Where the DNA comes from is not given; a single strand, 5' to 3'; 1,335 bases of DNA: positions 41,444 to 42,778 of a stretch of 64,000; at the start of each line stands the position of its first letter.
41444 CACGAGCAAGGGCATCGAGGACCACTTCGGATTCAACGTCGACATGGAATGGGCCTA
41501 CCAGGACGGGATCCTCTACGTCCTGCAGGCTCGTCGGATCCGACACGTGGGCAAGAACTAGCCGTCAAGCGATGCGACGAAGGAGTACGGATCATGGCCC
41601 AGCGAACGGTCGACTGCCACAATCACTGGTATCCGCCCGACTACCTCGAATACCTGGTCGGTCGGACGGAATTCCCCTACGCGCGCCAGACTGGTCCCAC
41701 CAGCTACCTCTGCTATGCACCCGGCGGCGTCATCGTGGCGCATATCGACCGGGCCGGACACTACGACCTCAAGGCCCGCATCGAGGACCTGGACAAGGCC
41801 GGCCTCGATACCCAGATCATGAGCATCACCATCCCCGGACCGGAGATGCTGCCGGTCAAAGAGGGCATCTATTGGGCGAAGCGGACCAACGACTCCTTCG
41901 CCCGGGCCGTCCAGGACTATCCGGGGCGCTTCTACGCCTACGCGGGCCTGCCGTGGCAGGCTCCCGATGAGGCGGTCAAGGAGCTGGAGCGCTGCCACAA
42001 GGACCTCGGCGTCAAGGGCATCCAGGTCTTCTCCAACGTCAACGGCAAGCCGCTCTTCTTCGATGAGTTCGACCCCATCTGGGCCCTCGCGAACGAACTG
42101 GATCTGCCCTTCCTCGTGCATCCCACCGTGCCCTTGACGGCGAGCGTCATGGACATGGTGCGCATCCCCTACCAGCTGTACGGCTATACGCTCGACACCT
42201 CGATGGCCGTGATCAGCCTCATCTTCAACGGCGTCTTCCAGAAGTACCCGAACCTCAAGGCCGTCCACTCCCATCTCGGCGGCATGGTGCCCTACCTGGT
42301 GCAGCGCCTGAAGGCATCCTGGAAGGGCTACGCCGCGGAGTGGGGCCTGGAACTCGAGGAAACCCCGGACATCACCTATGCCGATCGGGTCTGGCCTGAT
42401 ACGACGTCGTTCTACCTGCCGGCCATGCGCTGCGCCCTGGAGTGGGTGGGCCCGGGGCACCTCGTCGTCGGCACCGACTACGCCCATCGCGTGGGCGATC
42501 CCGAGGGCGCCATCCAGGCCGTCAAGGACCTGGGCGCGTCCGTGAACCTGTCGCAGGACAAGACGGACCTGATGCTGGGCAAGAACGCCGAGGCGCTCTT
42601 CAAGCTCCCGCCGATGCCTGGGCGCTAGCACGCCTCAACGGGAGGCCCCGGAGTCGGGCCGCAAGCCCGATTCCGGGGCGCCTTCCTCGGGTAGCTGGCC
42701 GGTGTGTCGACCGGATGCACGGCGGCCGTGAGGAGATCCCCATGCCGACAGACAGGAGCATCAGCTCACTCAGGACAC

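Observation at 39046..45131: Operon joining an aryl-CoA ligase, a split phenylphosphate-synthase-like kinase and an amidohydrolase-fold (de)carboxylase. Candidate new route for ATP-dependent activation and carboxylation of a phenolic compound.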

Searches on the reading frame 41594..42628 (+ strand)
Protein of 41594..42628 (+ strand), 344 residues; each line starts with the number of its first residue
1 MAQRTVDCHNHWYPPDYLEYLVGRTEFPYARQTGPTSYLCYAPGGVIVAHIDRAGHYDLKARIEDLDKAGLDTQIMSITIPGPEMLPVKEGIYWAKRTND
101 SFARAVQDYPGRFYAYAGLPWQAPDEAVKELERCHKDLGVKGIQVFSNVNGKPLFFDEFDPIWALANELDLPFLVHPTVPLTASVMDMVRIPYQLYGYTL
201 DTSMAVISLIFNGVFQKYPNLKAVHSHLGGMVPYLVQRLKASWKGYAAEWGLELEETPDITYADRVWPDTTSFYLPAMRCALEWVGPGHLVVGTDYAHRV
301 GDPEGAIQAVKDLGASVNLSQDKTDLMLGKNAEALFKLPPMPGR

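Call 6: search_protein_families(library=pfam, proteins=[window:41594-42628:+], max_evalue=0.01)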
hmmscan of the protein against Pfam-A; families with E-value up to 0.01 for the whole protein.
window:41594-42628:+ (344 aa): 1 family
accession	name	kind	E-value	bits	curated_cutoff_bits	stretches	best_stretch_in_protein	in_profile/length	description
PF04909.20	Amidohydro_2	-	2.6e-36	126.3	26.4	1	6-338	1-289/289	Amidohydrolase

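Call 7: search_protein_families(library=ncbifam, proteins=[window:41594-42628:+], max_evalue=0.01)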
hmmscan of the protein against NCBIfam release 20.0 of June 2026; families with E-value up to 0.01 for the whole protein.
window:41594-42628:+ (344 aa): 0 families

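Call 21: search_solved_structures(query=window:41594-42628:+, max_evalue=0.001, show_alignments=2)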
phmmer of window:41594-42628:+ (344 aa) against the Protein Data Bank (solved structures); distinct sequences matched with E-value up to 0.001: 45.
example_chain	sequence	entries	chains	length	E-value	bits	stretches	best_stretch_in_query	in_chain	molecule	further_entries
4ign_A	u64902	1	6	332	5.2e-31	111.1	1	49-305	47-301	2-amino-3-carboxymuconate-6-semialdehyde decarboxylase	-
4igm_A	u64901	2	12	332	5.8e-31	110.9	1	50-305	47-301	2-amino-3-carboxymuconate-6-semialdehyde decarboxylase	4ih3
4ofc_A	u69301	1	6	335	5.9e-31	110.9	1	50-305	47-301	2-amino-3-carboxymuconate-6-semialdehyde decarboxylase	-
2wm1_A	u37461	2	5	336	5.9e-31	110.9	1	50-305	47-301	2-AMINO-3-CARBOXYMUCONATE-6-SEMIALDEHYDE DECARBOXYLASE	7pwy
4inf_A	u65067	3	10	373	2.3e-30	109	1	60-308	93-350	METAL-DEPENDENT HYDROLASE | 5-Carboxyvanillate Decarboxylase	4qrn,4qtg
4qs5_A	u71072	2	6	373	5.9e-30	107.6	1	60-241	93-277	Ligw2 Decarboxylase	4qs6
2dvt_A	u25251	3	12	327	1.2e-26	96.8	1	61-240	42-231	Thermophilic reversible gamma-resorcylate decarboxylase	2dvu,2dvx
3s4t_A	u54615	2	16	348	7.1e-26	94.2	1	61-240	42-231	Amidohydrolase 2 | Gamma-resorcylate decarboxylase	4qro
4icm_A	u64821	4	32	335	1.1e-24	90.3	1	61-337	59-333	5-carboxyvanillate decarboxylase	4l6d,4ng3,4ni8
7wkl_A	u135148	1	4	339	1.9e-24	89.5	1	60-300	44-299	Amidohydrolase 2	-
7wmb_A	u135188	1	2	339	3.6e-24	88.6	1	60-299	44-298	Amidohydrolase 2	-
7wkm_A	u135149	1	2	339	3.7e-24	88.6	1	60-299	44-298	Amidohydrolase 2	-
7a19_A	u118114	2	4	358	4.3e-24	88.4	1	60-299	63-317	Amidohydrolase 2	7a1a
7wjr_A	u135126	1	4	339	5e-24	88.1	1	60-299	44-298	2,3-dihydroxybenzoate decarboxylase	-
3nur_A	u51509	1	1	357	5.6e-24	88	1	51-240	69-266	Amidohydrolase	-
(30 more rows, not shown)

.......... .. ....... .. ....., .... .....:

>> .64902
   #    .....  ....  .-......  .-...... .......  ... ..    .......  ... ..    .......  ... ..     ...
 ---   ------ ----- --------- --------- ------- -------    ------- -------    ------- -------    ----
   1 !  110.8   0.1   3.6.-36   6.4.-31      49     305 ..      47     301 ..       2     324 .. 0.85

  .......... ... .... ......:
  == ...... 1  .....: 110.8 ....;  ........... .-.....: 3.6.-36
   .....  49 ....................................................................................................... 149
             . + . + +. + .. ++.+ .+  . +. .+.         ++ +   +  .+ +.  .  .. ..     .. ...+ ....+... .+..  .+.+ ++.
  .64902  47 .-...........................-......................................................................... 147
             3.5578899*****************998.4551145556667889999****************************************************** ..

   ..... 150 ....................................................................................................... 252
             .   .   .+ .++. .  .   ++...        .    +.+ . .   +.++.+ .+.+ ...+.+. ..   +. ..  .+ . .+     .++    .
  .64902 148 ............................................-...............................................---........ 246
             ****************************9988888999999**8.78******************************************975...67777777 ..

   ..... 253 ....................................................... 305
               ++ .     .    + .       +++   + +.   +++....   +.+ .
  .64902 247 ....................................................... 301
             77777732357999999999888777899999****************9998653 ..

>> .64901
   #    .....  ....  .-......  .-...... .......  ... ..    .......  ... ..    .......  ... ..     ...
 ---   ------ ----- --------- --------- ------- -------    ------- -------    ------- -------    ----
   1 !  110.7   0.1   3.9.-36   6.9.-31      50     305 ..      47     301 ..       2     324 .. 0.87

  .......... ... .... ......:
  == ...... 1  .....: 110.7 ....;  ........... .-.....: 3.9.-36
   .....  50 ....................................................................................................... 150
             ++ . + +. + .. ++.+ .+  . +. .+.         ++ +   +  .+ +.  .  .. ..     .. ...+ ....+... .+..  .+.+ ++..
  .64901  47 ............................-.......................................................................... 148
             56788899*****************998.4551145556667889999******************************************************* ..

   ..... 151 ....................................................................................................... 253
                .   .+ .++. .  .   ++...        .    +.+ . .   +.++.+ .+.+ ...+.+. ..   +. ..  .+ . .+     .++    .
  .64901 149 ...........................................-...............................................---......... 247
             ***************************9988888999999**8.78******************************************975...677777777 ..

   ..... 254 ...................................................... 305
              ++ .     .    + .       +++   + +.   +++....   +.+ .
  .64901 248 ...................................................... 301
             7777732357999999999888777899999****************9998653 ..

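Call 81: search_dna_similar(query=window:41594-42628:+, collection=plasmids, mode=protein, max_rows=15)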
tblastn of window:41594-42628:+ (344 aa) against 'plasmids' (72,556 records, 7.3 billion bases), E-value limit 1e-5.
Records with a match: 514; places in all: 598; records where one place covers at least 80% of the query: 265.
Best place of each record, by identity: <60% 514.
By first word of the organism name: Rhizobium 98; Ralstonia 78; Sinorhizobium 42; Pseudosulfitobacter 39; Rhodococcus 22; Streptomyces 16; Burkholderia 12; Agrobacterium 12; Novosphingobium 12; Paraburkholderia 11; and 78 more.
By predicted mobility (MOB-suite, as given by PLSDB): non-mobilizable 220; conjugative 163; mobilizable 131.
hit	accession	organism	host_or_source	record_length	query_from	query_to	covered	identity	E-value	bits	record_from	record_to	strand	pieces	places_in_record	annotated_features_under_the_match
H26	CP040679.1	Halostella pelagica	pure culture,isolated from salted brown ...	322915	4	338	97%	34.6%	2e-54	199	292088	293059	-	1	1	record has no annotation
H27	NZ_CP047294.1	Falsirhodobacter algicola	Grateloupia sp.,single cell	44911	2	339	98%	29.7%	3e-25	114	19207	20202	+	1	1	amidohydrolase family protein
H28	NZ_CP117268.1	Rhizobium rhododendri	Rhododendron sp.,pure bacterial ...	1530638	4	338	97%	29.7%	1e-28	124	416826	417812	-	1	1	record has no annotation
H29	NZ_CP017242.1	Rhizobium etli 8C-3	Phaseolus vulgaris,cell culture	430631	5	338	97%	29.5%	3e-25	114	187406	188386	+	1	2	amidohydrolase family protein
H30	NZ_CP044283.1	Rhodococcus erythropolis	soil,rubber production plant territory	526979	5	337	97%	29.3%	2e-27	120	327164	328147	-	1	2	amidohydrolase family protein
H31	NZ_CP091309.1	Burkholderia pyrrocinia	-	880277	4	338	97%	29.1%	1e-31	132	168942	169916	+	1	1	amidohydrolase family protein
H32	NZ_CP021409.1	Pacificitalea manganoxidans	cell culture,sediment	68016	6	344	99%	28.6%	1e-29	126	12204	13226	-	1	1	amidohydrolase family protein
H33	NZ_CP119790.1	Haloarcula ordinaria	cell culture,sediment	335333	6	338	97%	29.1%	9e-30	127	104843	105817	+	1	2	amidohydrolase family protein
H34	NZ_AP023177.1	Paraburkholderia largidicola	Physopelta gutta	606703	4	338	97%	28.7%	4e-30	128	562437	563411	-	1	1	amidohydrolase family protein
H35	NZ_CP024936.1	Paraburkholderia graminis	soil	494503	4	338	97%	28.6%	9e-28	121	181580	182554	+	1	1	amidohydrolase family protein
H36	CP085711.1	Bacillus sp. F19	single cell,soil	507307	1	339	99%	28.0%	1e-29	126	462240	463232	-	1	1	amidohydrolase | 3-hydroxyanthranilate 3,4-dioxygenase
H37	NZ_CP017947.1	Bosea sp. Tri-49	Oxytropis triphylla,cell culture,root ...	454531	3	336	97%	28.3%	3e-27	120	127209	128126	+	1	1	amidohydrolase family protein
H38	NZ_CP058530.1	Halobaculum halophilum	cell culture,sediment in salt lake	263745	5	344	99%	27.7%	2e-25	114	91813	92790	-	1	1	amidohydrolase family protein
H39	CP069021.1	Pseudosulfitobacter pseudonitzschiae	Skeletonema menzelii,The surface ...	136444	6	339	97%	28.2%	9e-27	118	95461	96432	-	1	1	amidohydrolase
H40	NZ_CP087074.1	Pseudosulfitobacter pseudonitzschiae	Mediolabrus comicus,The surface ...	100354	6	339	97%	28.2%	9e-27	118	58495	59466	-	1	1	amidohydrolase family protein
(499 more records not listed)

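Call 86: find_homologous_proteins(query=window:41594-42628:+, max_evalue=0.00001)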
Query window:41594-42628:+ (344 aa): 301 proteins with E <= 0.00001 among 1962 candidates; the best 120 are listed.
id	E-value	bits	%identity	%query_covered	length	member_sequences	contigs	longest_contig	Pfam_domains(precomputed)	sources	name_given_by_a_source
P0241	1.2e-229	779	96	100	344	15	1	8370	PF04909.21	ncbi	ncbi:MAG: amidohydrolase family protein [Candidatus Limnocylindrales bacterium]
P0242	1.2e-227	773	94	100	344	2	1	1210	PF04909.21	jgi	jgi:aminocarboxymuconate-semialdehyde decarboxylase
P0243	1.1e-226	770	94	100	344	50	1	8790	PF04909.21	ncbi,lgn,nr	ncbi:MAG: amidohydrolase family protein [Candidatus Limnocylindrales bacterium]|nr:amidohydrolase fa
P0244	1.7e-225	766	94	100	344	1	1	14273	PF04909.21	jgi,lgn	jgi:aminocarboxymuconate-semialdehyde decarboxylase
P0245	2.7e-225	765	94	100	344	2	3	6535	PF04909.21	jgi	jgi:aminocarboxymuconate-semialdehyde decarboxylase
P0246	3.0e-225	765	94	100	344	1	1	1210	PF04909.21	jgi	jgi:aminocarboxymuconate-semialdehyde decarboxylase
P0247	4.4e-225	765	94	100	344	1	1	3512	PF04909.21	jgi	-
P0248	1.1e-224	763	94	100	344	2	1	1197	PF04909.21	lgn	-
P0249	1.3e-224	763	93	100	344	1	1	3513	PF04909.21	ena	-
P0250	1.8e-224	762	93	100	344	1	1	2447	PF04909.21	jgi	jgi:aminocarboxymuconate-semialdehyde decarboxylase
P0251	2.1e-224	762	93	100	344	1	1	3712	PF04909.21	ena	-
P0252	1.6e-223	759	93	100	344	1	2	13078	PF04909.21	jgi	jgi:aminocarboxymuconate-semialdehyde decarboxylase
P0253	1.6e-222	756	93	99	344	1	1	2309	PF04909.21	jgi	jgi:aminocarboxymuconate-semialdehyde decarboxylase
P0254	5.8e-222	754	93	100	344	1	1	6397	PF04909.21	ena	-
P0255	1.4e-221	753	92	100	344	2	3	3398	PF04909.21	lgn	-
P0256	2.2e-221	752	92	100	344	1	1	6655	PF04909.21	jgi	jgi:aminocarboxymuconate-semialdehyde decarboxylase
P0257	2.8e-221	752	92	100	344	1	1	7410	PF04909.21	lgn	-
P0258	2.0e-217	739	91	100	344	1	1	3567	PF04909.21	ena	-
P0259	7.3e-217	737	89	100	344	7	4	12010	PF04909.21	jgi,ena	-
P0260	3.7e-215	732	90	100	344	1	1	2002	PF04909.21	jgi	jgi:aminocarboxymuconate-semialdehyde decarboxylase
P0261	5.1e-215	731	90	100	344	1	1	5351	PF04909.21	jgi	jgi:aminocarboxymuconate-semialdehyde decarboxylase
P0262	2.5e-208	709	87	99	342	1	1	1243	PF04909.21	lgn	-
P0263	1.1e-207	707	86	100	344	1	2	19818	PF04909.21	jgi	jgi:aminocarboxymuconate-semialdehyde decarboxylase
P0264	4.3e-206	702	86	99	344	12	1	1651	PF04909.21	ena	-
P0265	4.3e-199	679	83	100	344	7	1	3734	PF04909.21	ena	-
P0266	2.4e-191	654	90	89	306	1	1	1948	PF04909.21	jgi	jgi:aminocarboxymuconate-semialdehyde decarboxylase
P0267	1.0e-190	651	79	99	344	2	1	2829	PF04909.21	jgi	jgi:aminocarboxymuconate-semialdehyde decarboxylase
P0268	2.7e-190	650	78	99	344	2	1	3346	PF04909.21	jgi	jgi:aminocarboxymuconate-semialdehyde decarboxylase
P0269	3.9e-190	650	79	99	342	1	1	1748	PF04909.21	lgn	-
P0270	1.9e-189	647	78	100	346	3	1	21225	PF04909.21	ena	-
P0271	2.9e-189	647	83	100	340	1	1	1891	PF04909.21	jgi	jgi:aminocarboxymuconate-semialdehyde decarboxylase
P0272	7.5e-188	642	77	100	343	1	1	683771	PF04909.21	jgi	jgi:predicted TIM-barrel fold metal-dependent hydrolase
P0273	4.5e-186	636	77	100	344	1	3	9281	PF04909.21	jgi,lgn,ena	-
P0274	4.7e-186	636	76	99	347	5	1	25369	PF04909.21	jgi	-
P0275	1.2e-185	635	77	99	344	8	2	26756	PF04909.21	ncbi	-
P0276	1.5e-185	634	75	100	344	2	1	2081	PF04909.21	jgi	jgi:aminocarboxymuconate-semialdehyde decarboxylase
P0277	3.4e-185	633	77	99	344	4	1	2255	PF04909.21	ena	-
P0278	5.8e-185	633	77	99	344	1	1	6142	PF04909.21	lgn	-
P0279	4.8e-183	626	75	100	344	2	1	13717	PF04909.21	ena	-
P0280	5.2e-183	626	77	99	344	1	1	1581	PF04909.21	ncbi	-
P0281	1.4e-182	625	74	100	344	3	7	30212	PF04909.21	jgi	jgi:aminocarboxymuconate-semialdehyde decarboxylase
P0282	1.8e-182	624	75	99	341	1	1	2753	PF04909.21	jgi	jgi:predicted TIM-barrel fold metal-dependent hydrolase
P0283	5.1e-181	620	74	100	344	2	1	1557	PF04909.21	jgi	jgi:predicted TIM-barrel fold metal-dependent hydrolase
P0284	5.1e-181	620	76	98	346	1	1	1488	PF04909.21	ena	-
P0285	5.3e-181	619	75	100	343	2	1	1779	PF04909.21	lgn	-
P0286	5.4e-181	619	74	100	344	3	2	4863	PF04909.21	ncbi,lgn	-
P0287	6.8e-181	619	74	100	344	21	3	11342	PF04909.21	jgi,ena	-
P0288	6.5e-180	616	75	100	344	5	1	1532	PF04909.21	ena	-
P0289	6.7e-180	616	74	100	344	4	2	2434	PF04909.21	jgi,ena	-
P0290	2.4e-179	614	74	99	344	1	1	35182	PF04909.21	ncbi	-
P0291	6.9e-179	613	73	100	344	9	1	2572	PF04909.21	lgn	-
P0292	2.8e-178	610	74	99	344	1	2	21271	PF04909.21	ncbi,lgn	-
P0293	4.0e-178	610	72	100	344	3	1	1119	PF04909.21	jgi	jgi:aminocarboxymuconate-semialdehyde decarboxylase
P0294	1.1e-176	605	73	99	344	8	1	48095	PF04909.21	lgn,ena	-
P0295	1.3e-176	605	71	99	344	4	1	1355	PF04909.21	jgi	jgi:aminocarboxymuconate-semialdehyde decarboxylase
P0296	2.9e-176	604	73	99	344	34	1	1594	PF04909.21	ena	-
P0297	5.2e-176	603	73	99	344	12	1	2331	PF04909.21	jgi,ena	-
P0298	6.9e-176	603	74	99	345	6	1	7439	PF04909.21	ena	-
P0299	4.5e-170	584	70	99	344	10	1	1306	PF04909.21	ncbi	-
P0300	6.4e-169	580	69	99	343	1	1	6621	PF04909.21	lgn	-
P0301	7.9e-169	579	70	99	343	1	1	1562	PF04909.21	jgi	jgi:aminocarboxymuconate-semialdehyde decarboxylase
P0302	1.2e-166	572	94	74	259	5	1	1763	PF04909.21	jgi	jgi:aminocarboxymuconate-semialdehyde decarboxylase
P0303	8.9e-166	569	69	100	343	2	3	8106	PF04909.21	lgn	-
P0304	4.6e-165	567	68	99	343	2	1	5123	PF04909.21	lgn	-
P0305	4.9e-164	564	95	72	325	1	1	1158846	PF04909.21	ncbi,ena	-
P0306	5.5e-163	560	92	76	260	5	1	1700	PF04909.21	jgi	jgi:aminocarboxymuconate-semialdehyde decarboxylase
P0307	2.0e-161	555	89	76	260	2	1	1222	PF04909.21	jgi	jgi:aminocarboxymuconate-semialdehyde decarboxylase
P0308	6.1e-159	547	67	100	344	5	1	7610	PF04909.21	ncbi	-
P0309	1.6e-158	545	68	99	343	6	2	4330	PF04909.21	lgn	-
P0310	4.2e-158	544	66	100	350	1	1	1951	PF04909.21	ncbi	-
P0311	1.3e-157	543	66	99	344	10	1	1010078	PF04909.21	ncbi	ncbi:MAG: amidohydrolase family protein [Thermodesulfobacteriota bacterium]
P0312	2.4e-157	542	67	100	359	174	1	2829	PF04909.21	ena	-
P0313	5.4e-157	540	68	99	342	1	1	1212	PF04909.21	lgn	-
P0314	3.8e-156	538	66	99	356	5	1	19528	PF04909.21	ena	-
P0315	4.5e-156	537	66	100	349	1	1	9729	PF04909.21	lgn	-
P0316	5.8e-156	537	66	100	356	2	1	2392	PF04909.21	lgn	-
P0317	1.2e-154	533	66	99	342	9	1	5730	PF04909.21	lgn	-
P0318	1.3e-154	533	65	99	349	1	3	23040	PF04909.21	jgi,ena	jgi:aminocarboxymuconate-semialdehyde decarboxylase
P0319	1.3e-154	533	66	99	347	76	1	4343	PF04909.21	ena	-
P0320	5.3e-154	531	66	99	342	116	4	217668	PF04909.21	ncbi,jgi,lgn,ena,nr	ncbi:MAG TPA: amidohydrolase family protein [Desulfatiglandales bacterium]|nr:amidohydrolase family 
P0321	8.8e-154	530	66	99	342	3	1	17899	PF04909.21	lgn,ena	-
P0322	1.1e-153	530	66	99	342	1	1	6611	PF04909.21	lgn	-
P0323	1.4e-153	529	66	99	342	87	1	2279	PF04909.21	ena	-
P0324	2.1e-153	529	65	99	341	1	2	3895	PF04909.21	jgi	-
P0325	2.4e-153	528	65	100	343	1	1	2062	PF04909.21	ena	-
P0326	3.0e-153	528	66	99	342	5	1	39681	PF04909.21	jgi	jgi:aminocarboxymuconate-semialdehyde decarboxylase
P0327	5.8e-153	527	66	99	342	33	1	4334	PF04909.21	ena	-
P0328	6.6e-153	527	66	99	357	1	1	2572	PF04909.21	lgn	-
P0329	6.8e-153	527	67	99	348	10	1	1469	PF04909.21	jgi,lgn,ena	-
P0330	9.9e-153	526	65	99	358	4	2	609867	PF04909.21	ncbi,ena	-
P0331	1.7e-152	526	65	99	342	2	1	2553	PF04909.21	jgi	jgi:aminocarboxymuconate-semialdehyde decarboxylase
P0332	1.9e-152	526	66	100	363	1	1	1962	PF04909.21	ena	-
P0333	1.9e-152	526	65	99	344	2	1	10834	PF04909.21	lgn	-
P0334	1.9e-152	526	66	99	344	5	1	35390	PF04909.21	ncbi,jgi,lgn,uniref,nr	ncbi:aminocarboxymuconate-semialdehyde decarboxylase [Roseiarcus fermentans]|uniref:Aminocarboxymuco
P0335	2.1e-152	525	68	99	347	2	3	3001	PF04909.21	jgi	-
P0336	2.3e-152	525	65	99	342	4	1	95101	PF04909.21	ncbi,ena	-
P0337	2.9e-152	525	64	99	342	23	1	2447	PF04909.21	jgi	jgi:aminocarboxymuconate-semialdehyde decarboxylase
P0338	6.7e-152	524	65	100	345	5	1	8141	PF04909.21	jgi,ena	-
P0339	7.1e-152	524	67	99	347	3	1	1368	PF04909.21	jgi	-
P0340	8.8e-152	523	65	99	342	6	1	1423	PF04909.21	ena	-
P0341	9.4e-152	523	64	100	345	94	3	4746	PF04909.21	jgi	-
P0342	1.6e-151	522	64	99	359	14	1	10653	PF04909.21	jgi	jgi:aminocarboxymuconate-semialdehyde decarboxylase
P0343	1.9e-151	522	64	99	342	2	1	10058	PF04909.21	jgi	jgi:aminocarboxymuconate-semialdehyde decarboxylase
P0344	2.7e-151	522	68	100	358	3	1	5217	PF04909.21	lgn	-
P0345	3.4e-151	521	65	100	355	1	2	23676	PF04909.21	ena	-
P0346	3.4e-151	521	65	99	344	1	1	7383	PF04909.21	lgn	-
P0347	7.0e-151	520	66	99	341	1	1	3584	PF04909.21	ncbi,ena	-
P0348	1.2e-150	520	66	99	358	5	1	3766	PF04909.21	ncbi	-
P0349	2.5e-150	519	66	99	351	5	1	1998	PF04909.21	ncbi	-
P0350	2.6e-150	518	65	99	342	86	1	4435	PF04909.21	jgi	jgi:predicted TIM-barrel fold metal-dependent hydrolase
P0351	3.7e-150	518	65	99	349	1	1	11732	PF04909.21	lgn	-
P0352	4.0e-150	518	66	99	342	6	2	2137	PF04909.21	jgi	-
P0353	4.3e-150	518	65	99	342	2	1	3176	PF04909.21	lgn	-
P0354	5.2e-150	518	65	99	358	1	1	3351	PF04909.21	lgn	-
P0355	7.1e-150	517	65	99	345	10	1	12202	PF04909.21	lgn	-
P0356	7.3e-150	517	65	99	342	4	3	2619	PF04909.21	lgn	-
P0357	1.0e-149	517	65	100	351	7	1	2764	PF04909.21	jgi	jgi:aminocarboxymuconate-semialdehyde decarboxylase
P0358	1.1e-149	516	65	99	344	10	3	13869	PF04909.21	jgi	jgi:aminocarboxymuconate-semialdehyde decarboxylase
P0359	1.4e-149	516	65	99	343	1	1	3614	PF04909.21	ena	-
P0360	1.7e-149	516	65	99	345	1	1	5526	PF04909.21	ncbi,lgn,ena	ncbi:MAG: amidohydrolase family protein [Thermoleophilia bacterium]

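Call 91: predict_structure(alignment_id=A1)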
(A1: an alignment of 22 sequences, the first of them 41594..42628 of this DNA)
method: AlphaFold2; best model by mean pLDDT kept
length: 344 residues; sequences in the alignment: 22
mean_pLDDT: 89.5   pTM: 0.90
mean pLDDT of the five models: 89.5, 88.4, 87.3, 83.8, 82.9
residues with pLDDT >= 90: 214; 70-90: 112; 50-70: 18; < 50: 0
segments of 3 or more residues with pLDDT < 50: none
pLDDT, mean of each block of 10 residues (from residue 1): 86 95 96 92 88 92 93 91 93 97 96 96 97 98 91 92 98 89 86 82 90 94 84 71 70 83 91 83 90 76 85 94 95 95 78
secondary structure, 60 per line:
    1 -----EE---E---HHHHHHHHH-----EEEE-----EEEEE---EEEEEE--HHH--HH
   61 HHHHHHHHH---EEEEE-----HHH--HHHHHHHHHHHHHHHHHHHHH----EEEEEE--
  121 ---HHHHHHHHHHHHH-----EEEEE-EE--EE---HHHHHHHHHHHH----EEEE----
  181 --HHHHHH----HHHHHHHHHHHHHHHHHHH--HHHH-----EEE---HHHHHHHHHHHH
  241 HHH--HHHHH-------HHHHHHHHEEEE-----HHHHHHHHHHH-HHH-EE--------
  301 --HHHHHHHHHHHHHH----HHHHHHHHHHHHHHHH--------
elements in order: H15-23 E29-32 E38-42 E46-51 H59-69 E73-77 H88-108 E113-118 H124-136 E142-146 H157-168 E173-176 H183-188 H193-211 H214-217 E223-225 H229-243 H246-250 H258-265 E266-269 H275-285 H303-316 H321-336
